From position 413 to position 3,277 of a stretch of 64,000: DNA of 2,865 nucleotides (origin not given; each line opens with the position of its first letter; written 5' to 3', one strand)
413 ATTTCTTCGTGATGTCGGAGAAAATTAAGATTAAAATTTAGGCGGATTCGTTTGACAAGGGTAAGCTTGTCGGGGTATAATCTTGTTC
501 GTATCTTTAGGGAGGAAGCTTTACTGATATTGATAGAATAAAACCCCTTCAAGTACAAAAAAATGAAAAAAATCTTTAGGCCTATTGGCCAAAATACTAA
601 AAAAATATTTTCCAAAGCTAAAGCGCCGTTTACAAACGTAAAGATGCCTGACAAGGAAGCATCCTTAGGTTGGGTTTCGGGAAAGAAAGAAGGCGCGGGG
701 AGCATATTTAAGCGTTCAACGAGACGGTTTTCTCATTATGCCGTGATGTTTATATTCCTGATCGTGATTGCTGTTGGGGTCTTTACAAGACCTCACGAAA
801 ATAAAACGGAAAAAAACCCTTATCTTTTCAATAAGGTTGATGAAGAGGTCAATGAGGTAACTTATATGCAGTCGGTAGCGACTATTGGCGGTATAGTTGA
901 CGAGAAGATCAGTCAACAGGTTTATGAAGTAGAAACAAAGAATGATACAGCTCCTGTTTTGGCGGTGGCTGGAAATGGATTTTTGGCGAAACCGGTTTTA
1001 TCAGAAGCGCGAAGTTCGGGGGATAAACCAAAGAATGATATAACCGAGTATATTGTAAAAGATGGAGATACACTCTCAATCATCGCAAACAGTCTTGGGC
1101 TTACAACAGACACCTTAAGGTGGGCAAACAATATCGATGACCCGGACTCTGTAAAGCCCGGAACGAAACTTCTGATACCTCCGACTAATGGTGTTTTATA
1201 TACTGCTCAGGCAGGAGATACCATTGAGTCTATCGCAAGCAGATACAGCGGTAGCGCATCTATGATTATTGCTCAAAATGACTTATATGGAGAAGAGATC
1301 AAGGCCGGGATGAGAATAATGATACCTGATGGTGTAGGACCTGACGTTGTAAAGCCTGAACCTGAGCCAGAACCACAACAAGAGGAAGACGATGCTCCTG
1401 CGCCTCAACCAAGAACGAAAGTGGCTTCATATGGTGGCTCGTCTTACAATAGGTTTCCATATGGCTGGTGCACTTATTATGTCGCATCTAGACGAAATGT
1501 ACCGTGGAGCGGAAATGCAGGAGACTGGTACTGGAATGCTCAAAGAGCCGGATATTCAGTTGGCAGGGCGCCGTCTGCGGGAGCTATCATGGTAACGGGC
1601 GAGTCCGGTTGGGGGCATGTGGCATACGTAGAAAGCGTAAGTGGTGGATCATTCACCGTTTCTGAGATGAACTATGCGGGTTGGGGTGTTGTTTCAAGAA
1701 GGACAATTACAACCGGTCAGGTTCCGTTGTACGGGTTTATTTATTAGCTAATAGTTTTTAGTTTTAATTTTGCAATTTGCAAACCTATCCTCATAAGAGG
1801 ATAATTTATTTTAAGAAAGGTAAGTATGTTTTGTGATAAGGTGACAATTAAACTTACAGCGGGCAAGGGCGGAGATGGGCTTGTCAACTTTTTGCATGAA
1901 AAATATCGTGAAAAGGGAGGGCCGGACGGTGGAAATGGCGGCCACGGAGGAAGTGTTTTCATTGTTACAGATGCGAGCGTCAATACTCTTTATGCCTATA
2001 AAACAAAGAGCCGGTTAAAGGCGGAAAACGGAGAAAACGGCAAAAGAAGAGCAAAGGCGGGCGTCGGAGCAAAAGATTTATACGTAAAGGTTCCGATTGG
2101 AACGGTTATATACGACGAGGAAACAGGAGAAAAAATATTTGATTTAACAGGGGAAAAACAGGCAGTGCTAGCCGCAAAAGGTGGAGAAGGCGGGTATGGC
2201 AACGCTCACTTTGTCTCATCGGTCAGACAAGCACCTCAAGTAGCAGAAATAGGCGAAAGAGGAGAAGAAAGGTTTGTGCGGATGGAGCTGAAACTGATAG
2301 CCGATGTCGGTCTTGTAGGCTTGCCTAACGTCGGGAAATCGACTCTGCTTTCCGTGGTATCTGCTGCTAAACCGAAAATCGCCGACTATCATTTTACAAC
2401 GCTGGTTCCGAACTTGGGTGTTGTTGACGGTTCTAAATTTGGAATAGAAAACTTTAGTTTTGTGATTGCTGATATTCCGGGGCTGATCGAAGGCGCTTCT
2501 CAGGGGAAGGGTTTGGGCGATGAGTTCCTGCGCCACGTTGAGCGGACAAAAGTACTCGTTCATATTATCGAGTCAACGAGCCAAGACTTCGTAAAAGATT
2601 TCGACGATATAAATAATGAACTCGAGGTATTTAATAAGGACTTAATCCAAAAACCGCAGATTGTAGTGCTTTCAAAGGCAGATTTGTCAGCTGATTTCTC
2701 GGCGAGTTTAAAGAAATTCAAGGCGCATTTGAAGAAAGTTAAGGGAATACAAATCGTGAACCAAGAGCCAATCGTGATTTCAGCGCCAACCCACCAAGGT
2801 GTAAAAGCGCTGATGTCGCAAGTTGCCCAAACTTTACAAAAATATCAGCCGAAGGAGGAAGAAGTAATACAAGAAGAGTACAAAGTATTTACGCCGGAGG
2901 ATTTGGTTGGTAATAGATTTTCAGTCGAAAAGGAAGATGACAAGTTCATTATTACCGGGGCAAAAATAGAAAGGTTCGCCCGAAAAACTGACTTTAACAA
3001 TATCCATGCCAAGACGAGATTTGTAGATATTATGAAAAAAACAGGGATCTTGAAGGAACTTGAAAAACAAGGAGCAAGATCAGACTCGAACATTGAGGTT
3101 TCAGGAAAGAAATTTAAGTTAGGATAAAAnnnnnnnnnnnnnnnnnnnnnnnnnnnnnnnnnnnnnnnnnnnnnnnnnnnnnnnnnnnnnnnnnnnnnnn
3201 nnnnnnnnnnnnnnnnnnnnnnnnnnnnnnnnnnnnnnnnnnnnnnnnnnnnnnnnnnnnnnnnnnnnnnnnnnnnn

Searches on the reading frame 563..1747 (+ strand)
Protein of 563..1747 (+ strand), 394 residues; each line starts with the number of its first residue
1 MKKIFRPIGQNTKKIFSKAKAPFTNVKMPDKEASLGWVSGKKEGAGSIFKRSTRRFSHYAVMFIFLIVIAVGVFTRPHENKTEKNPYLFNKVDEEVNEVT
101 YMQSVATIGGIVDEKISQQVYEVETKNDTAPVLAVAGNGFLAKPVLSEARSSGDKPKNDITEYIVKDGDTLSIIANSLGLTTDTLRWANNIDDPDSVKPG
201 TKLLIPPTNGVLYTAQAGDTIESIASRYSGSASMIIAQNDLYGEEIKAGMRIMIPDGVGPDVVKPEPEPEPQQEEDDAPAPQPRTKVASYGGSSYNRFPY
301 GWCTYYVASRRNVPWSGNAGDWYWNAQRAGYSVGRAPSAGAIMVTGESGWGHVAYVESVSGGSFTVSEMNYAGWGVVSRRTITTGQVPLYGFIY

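Call 71: search_protein_families(library=pfam, max_evalue=0.0001, proteins=[window:563-1747:+])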
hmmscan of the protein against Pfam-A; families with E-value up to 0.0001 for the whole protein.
window:563-1747:+ (394 aa): 5 families
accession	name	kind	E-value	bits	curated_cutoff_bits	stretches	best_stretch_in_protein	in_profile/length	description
PF01476.26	LysM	-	1.5e-21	76.5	20.9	2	163-206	1-43/43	LysM domain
PF05257.22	CHAP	-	2.2e-16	60.5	26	1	296-370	4-81/81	CHAP domain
PF23473.1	LysM3_LYK4_5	-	2.1e-10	40.9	29.3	0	163-206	5-47/48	LYK4/5 LysM3 domain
PF23472.1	LysM2_CERK1_LYK3_4_5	-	3.5e-08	33.7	27.4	0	161-206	6-54/56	LYK3/4/5 LysM2 domain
PF23446.1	LysM1_NFP_LYK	-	5.3e-06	27.6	36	0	170-206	17-54/60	NFP/LYK LysM1 domain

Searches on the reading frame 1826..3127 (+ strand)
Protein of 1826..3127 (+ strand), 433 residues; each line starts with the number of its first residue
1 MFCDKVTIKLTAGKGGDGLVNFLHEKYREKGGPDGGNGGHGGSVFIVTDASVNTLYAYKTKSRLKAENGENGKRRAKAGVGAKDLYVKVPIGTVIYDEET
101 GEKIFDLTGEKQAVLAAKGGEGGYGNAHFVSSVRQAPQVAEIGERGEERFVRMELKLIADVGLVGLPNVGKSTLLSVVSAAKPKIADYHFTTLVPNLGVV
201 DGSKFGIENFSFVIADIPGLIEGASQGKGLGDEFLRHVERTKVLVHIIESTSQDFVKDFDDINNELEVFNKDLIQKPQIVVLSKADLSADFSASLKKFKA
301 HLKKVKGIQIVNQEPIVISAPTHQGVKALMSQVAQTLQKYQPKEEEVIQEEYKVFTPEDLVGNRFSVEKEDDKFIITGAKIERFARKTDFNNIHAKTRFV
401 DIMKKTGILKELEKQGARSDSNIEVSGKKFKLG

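Call 71: search_protein_families(library=pfam, max_evalue=0.0001, proteins=[window:1826-3127:+])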
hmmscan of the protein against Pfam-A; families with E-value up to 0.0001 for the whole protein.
window:1826-3127:+ (433 aa): 4 families
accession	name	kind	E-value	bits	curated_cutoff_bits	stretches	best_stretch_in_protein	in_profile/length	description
PF01018.28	GTP1_OBG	-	1.1e-54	184.7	27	1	4-157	2-155/155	GTP1/OBG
PF01926.29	MMR_HSR1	-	3e-23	82.5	21.9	1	160-284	1-113/113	50S ribosome-binding GTPase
PF09269.16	DUF1967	-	1.1e-13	51.4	27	1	365-430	1-68/70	Domain of unknown function (DUF1967)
PF02421.24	FeoB_N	-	1.7e-06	28.1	27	1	161-331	3-154/156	Ferrous iron transport protein B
